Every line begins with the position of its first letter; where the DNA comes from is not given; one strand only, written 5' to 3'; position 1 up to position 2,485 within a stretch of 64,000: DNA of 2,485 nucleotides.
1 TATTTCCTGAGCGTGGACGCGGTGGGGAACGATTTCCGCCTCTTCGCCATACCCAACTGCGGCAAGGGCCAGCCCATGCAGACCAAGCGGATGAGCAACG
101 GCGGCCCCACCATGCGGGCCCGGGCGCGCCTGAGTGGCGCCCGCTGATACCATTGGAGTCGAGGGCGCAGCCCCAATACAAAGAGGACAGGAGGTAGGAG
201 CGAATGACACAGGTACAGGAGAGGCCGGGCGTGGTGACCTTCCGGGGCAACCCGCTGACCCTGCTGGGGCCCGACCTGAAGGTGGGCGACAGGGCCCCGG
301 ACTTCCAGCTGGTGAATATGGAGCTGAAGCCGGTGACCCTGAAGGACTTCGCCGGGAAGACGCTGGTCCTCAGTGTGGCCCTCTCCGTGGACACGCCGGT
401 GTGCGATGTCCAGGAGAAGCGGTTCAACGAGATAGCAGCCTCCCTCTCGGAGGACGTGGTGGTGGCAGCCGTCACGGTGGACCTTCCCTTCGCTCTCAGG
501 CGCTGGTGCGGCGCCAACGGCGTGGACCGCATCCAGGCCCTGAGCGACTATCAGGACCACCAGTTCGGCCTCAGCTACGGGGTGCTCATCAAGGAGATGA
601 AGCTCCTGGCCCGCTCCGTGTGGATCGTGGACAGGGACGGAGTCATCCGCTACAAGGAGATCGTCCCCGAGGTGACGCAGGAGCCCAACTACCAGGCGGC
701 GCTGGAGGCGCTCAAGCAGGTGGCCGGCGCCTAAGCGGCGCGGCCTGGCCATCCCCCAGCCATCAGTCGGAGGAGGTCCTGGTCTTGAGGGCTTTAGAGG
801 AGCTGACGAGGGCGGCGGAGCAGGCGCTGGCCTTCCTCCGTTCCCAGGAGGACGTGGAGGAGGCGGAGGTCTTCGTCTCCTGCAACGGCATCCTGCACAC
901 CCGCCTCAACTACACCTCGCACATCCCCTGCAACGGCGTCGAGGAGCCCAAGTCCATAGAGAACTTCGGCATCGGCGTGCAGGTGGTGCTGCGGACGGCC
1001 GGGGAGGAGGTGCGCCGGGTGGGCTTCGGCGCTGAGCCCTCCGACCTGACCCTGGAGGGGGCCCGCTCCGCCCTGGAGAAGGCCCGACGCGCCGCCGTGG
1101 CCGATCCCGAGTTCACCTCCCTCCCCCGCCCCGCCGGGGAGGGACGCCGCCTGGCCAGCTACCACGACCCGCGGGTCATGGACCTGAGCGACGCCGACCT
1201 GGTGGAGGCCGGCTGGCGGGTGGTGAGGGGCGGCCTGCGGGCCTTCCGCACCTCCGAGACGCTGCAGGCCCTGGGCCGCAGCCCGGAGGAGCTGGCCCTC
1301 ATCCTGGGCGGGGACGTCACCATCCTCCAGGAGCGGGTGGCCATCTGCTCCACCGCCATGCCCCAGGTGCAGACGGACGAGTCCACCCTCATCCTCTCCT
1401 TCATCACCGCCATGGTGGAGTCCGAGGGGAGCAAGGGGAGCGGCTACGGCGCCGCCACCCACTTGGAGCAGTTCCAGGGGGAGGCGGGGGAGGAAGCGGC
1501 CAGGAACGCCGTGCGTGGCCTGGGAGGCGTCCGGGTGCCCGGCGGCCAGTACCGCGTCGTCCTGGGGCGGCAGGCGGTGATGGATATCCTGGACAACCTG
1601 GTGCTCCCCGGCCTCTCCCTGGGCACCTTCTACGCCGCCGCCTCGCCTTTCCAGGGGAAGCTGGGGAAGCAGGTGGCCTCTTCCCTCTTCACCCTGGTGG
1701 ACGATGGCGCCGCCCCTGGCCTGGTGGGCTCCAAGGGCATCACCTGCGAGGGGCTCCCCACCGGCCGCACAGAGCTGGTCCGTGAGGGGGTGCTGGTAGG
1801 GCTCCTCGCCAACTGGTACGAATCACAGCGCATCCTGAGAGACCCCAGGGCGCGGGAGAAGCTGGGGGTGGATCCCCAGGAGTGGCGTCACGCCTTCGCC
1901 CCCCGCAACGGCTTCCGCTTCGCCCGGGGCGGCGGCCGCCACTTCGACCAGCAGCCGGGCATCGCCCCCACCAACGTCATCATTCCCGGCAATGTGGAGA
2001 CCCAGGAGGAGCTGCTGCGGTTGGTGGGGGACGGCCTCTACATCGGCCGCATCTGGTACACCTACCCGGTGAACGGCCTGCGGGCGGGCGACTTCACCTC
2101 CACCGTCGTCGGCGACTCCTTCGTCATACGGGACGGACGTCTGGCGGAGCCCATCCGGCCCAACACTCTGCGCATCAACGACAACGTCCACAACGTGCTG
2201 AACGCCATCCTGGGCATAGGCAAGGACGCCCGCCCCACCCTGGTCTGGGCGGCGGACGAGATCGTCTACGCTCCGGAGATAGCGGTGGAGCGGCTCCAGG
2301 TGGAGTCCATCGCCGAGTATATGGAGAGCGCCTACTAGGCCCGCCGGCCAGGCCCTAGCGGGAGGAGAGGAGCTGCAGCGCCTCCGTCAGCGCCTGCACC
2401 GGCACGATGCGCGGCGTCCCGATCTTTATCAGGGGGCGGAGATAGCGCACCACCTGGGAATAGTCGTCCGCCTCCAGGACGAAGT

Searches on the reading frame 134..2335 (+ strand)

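Call 14: search_protein_families(library=ncbifam, proteins=[window:134-2335:+], max_evalue=0.00001)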
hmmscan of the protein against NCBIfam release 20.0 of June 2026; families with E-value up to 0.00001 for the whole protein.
window:134-2335:+ (734 aa): 2 families
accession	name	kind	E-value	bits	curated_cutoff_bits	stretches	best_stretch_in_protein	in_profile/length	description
NF008006.0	PRK10735.1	equivalog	3.2e-12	45.6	513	1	435-560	205-335/481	metalloprotease TldD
NF008268.0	PRK11040.1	equivalog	1.4e-06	27.3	438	0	433-566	198-332/446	metalloprotease PmbA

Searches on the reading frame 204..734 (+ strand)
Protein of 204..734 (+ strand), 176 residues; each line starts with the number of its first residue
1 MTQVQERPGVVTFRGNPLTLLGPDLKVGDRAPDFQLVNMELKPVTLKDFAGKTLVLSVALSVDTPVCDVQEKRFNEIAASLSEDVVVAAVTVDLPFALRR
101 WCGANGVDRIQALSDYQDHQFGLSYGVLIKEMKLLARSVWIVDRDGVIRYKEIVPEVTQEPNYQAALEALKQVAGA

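Call 53: find_encoding_contigs(protein=window:204-734:+, flank=10000, max_places=4)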
Protein window:204-734:+ (176 aa): 23 contigs read that carry it; 4 places shown.
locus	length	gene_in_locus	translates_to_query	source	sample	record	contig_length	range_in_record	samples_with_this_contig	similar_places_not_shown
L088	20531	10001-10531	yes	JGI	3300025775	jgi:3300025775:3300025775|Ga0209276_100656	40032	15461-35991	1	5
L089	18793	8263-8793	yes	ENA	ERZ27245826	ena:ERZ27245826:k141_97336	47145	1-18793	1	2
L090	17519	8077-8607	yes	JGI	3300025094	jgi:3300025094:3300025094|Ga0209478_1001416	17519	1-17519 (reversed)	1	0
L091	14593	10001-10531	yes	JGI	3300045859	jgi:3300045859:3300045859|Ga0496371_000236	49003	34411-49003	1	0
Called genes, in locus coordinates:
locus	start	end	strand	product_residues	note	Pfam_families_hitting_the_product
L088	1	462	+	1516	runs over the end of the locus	PF00310:GATase_2, PF04898:Glu_syn_central, PF01645:Glu_synthase, PF01493:GXGXG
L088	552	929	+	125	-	PF01521:Fe-S_biosyn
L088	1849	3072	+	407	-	PF00296:Bac_luciferase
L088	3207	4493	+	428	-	PF02515:CoA_transf_3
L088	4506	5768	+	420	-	PF02515:CoA_transf_3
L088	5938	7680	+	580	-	PF00795:CN_hydrolase, PF02540:NAD_synthase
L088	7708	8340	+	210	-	PF00702:Hydrolase, PF13419:HAD_2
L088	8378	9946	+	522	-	PF19289:PmbA_TldD_3rd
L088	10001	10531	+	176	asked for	PF00578:AhpC-TSA, PF08534:Redoxin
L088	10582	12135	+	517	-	PF19289:PmbA_TldD_3rd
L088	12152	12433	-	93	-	PF11746:DUF3303 (weak)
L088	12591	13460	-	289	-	PF00950:ABC-3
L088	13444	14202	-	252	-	PF00005:ABC_tran, PF13304:AAA_21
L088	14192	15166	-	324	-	PF01297:ZnuA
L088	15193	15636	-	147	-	PF01475:FUR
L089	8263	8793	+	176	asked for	PF00578:AhpC-TSA, PF08534:Redoxin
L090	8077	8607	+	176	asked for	PF00578:AhpC-TSA, PF08534:Redoxin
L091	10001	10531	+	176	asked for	PF00578:AhpC-TSA, PF08534:Redoxin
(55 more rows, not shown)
